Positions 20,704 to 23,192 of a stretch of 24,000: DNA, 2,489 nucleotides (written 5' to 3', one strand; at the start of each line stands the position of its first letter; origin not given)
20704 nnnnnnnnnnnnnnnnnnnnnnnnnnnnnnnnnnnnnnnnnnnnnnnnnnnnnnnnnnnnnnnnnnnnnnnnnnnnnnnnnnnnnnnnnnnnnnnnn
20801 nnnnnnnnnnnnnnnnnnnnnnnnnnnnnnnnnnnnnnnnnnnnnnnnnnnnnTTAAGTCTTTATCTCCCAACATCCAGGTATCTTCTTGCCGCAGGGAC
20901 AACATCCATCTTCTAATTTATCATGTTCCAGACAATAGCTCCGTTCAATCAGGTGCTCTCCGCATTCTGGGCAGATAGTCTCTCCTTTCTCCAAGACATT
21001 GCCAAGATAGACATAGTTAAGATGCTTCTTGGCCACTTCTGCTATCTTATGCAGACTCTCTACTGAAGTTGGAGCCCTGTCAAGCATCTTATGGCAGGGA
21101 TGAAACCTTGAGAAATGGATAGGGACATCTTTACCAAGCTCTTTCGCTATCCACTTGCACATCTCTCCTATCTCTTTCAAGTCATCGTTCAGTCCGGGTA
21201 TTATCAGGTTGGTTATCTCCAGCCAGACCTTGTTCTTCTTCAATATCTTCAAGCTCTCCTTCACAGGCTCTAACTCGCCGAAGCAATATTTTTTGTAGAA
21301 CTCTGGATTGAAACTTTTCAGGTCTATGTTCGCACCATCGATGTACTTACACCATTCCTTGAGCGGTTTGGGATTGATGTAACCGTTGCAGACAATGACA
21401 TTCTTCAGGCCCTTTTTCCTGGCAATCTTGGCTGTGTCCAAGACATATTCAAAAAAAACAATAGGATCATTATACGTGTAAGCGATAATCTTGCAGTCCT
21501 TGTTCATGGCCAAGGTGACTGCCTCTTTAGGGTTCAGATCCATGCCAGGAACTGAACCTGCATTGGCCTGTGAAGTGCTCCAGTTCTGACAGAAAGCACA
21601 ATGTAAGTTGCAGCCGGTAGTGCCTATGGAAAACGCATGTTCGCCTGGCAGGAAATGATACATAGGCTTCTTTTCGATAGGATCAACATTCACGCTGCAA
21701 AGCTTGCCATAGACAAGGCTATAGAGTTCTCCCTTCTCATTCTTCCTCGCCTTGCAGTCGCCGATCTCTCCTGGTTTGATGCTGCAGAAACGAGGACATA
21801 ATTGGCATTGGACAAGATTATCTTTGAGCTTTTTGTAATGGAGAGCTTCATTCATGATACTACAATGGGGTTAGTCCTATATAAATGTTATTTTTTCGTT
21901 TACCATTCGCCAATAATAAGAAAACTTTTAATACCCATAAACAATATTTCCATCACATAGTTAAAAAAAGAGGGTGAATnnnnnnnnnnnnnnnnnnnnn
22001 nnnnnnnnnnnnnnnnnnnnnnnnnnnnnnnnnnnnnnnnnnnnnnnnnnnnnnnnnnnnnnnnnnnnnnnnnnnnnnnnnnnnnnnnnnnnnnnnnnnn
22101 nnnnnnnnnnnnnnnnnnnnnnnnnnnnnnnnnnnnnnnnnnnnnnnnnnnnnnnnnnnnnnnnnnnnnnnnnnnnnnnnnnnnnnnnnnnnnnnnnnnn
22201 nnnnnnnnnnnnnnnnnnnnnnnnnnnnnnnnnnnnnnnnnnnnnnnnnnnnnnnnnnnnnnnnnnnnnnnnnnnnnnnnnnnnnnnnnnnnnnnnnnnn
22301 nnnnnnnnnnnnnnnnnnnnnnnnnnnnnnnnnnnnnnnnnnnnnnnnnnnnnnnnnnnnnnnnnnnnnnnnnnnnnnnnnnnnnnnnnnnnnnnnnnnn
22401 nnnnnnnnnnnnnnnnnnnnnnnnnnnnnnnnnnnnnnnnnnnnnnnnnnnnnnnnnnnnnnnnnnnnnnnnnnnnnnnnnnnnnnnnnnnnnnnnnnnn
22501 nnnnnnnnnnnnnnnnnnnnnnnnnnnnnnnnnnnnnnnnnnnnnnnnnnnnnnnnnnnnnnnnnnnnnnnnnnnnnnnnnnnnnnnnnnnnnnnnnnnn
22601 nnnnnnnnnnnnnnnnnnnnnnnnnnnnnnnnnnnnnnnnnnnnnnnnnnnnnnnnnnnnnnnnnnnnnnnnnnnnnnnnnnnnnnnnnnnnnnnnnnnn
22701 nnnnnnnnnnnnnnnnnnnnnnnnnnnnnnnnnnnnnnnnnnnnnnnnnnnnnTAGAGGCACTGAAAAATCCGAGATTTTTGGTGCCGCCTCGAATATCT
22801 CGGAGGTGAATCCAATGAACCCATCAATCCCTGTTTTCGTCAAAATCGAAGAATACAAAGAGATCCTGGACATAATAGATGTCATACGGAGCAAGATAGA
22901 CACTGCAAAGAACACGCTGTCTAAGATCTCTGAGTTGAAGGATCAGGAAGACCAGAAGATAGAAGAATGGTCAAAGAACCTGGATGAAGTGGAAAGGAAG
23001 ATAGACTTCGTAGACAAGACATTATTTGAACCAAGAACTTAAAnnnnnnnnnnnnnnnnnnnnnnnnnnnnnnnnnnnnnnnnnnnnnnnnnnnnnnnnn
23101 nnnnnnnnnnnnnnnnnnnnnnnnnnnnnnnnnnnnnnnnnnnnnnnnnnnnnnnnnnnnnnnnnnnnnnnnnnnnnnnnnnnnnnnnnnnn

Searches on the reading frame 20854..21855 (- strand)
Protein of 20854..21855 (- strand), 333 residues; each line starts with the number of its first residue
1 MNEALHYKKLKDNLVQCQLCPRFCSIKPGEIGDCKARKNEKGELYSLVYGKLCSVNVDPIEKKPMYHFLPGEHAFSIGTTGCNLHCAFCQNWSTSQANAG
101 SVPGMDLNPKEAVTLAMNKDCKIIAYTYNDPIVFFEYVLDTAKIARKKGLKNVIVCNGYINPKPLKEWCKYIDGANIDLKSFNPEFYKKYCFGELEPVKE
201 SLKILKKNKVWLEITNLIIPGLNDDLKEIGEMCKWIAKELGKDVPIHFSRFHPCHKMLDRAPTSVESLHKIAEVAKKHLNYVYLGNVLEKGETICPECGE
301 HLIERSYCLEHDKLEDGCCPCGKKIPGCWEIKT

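Call 8: search_protein_families(library=pfam, proteins=[window:20854-21855:-], max_evalue=0.01)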
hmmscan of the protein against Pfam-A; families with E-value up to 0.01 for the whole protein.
window:20854-21855:- (333 aa): 2 families
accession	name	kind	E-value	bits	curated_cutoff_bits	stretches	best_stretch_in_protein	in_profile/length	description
PF04055.27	Radical_SAM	-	6.9e-20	72.3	29.5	1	78-230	3-163/166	Radical SAM superfamily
PF13353.11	Fer4_12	-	9.8e-05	23.1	22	1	79-166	12-99/137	4Fe-4S single cluster domain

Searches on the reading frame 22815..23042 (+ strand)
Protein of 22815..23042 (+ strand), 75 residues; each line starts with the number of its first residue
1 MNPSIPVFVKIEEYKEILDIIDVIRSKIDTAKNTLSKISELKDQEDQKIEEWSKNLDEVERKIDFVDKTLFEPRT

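Call 95: search_protein_families(library=pfam, proteins=[window:22815-23042:+], max_evalue=0.01)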
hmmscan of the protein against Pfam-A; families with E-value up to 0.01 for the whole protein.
window:22815-23042:+ (75 aa): 2 families
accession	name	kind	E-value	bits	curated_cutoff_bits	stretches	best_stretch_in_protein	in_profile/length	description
PF04210.18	MtrG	-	0.0049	17.2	27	0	47-67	10-30/64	Tetrahydromethanopterin S-methyltransferase, subunit G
PF05531.17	NPV_P10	-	0.0076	17.2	29.8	1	17-70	9-65/75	Nucleopolyhedrovirus P10 protein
